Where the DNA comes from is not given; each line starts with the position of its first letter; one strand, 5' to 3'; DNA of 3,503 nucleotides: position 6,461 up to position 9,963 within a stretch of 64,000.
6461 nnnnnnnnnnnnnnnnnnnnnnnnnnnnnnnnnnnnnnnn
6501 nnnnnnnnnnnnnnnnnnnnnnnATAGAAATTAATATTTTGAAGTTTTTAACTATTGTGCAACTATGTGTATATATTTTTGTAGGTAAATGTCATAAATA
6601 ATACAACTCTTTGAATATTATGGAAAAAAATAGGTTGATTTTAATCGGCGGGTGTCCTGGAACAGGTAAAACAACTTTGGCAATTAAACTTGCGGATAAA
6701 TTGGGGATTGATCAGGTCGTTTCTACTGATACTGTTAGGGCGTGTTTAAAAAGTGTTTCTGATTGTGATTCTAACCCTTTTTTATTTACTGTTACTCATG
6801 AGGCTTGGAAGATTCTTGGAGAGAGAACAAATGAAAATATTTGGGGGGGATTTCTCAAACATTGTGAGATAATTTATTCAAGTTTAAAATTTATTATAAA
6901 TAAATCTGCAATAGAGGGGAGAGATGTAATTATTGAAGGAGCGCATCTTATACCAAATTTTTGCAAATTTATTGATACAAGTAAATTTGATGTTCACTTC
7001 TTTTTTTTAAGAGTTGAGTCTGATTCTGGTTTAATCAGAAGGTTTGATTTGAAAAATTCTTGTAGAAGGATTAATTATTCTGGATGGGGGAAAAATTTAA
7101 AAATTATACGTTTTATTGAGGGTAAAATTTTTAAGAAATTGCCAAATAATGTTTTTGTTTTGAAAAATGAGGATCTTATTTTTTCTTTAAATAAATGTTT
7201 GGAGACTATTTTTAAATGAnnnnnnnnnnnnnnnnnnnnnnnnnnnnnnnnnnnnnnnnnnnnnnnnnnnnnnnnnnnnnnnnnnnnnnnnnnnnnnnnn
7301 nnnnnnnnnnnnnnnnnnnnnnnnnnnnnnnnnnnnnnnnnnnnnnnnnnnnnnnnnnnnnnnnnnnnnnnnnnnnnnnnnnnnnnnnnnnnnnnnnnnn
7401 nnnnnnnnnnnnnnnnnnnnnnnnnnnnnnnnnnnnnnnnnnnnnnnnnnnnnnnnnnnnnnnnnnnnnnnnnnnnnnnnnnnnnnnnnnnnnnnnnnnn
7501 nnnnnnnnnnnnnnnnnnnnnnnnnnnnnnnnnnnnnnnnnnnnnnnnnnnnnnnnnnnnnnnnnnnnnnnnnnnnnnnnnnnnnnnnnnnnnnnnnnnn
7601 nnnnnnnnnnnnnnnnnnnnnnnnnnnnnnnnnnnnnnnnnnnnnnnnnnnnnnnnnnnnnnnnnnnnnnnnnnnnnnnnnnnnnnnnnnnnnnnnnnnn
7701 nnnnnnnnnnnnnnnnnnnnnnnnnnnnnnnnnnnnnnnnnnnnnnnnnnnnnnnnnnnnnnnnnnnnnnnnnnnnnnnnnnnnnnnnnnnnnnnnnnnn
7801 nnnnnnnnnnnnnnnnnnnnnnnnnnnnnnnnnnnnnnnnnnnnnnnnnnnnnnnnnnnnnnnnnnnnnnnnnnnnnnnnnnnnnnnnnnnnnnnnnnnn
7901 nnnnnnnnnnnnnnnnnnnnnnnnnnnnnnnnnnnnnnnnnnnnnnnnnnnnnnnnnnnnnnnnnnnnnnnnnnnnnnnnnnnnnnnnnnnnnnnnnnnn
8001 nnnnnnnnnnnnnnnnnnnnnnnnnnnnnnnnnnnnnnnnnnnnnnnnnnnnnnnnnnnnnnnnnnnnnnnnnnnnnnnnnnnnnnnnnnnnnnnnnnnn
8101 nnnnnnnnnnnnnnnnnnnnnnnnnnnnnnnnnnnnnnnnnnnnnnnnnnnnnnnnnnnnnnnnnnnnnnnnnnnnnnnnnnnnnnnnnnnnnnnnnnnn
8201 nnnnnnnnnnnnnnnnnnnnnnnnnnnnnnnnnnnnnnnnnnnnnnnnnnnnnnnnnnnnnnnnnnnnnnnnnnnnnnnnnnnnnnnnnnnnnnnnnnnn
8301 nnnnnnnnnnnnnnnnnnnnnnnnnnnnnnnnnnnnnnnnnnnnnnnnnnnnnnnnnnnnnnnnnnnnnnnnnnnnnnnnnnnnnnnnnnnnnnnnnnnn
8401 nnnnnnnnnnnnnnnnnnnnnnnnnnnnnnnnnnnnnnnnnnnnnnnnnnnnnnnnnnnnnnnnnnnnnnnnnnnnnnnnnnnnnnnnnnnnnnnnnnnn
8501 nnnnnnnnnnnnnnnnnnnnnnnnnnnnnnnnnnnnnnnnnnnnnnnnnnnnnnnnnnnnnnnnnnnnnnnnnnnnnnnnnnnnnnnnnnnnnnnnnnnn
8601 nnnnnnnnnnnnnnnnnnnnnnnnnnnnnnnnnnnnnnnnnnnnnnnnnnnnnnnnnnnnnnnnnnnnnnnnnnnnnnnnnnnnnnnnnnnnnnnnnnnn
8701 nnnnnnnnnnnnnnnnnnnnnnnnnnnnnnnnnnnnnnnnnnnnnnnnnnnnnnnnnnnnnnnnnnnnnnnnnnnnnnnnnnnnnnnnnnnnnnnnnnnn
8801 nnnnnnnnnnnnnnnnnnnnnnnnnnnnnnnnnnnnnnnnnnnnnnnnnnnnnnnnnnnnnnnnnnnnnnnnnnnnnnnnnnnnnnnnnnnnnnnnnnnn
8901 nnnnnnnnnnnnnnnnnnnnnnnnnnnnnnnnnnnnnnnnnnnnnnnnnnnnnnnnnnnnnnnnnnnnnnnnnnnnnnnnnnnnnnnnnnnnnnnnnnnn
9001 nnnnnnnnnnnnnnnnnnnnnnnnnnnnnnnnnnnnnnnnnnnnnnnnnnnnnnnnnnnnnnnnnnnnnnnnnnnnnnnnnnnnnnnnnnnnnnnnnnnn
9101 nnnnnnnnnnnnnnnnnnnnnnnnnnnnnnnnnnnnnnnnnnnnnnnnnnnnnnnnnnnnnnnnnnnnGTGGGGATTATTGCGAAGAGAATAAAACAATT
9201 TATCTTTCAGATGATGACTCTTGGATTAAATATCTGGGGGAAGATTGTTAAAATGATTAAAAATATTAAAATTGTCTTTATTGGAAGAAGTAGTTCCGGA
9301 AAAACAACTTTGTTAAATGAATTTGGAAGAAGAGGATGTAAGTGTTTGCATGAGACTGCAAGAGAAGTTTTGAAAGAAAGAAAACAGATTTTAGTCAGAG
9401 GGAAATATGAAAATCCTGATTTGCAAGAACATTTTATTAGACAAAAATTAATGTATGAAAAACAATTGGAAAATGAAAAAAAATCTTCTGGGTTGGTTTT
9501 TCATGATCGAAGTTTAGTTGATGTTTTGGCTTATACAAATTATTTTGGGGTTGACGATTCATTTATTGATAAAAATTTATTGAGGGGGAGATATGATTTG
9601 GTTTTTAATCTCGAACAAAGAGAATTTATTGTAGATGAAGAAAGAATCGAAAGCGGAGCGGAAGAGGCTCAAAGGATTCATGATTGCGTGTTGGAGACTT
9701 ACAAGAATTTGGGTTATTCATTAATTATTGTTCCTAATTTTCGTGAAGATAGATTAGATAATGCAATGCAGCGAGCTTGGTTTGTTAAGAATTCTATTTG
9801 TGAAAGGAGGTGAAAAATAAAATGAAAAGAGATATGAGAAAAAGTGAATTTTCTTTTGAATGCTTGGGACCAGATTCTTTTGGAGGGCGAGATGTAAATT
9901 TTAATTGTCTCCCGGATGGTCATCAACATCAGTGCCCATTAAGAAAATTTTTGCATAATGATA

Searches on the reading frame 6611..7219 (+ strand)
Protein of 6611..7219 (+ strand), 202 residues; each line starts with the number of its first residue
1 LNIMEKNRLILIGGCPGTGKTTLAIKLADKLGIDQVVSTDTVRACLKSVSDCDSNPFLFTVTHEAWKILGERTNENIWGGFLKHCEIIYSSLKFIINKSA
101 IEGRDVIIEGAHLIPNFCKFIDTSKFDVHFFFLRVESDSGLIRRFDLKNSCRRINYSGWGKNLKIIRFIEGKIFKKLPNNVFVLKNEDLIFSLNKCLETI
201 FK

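Call 87: search_protein_families(library=pfam, proteins=[window:6611-7219:+], max_evalue=0.0001)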
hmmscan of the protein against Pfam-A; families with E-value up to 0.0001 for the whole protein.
window:6611-7219:+ (202 aa): 3 families
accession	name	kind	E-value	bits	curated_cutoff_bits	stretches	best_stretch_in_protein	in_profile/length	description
PF13671.12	AAA_33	-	1.3e-07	32.4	27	1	9-74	1-64/143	AAA domain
PF13238.12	AAA_18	-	9.4e-06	26.5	29.4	1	10-145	1-108/128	AAA domain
PF20720.3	nSTAND3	-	3.5e-05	24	27.2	1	2-49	12-61/155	Novel STAND NTPase 3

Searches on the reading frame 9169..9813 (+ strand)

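Call 87: search_protein_families(library=pfam, proteins=[window:9169-9813:+], max_evalue=0.0001)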
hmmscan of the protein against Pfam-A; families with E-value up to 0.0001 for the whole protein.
window:9169-9813:+ (214 aa): 1 family
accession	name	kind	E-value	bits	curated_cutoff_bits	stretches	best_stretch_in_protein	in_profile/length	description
PF13521.12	AAA_28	-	6e-30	105.1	27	1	34-190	1-159/164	AAA domain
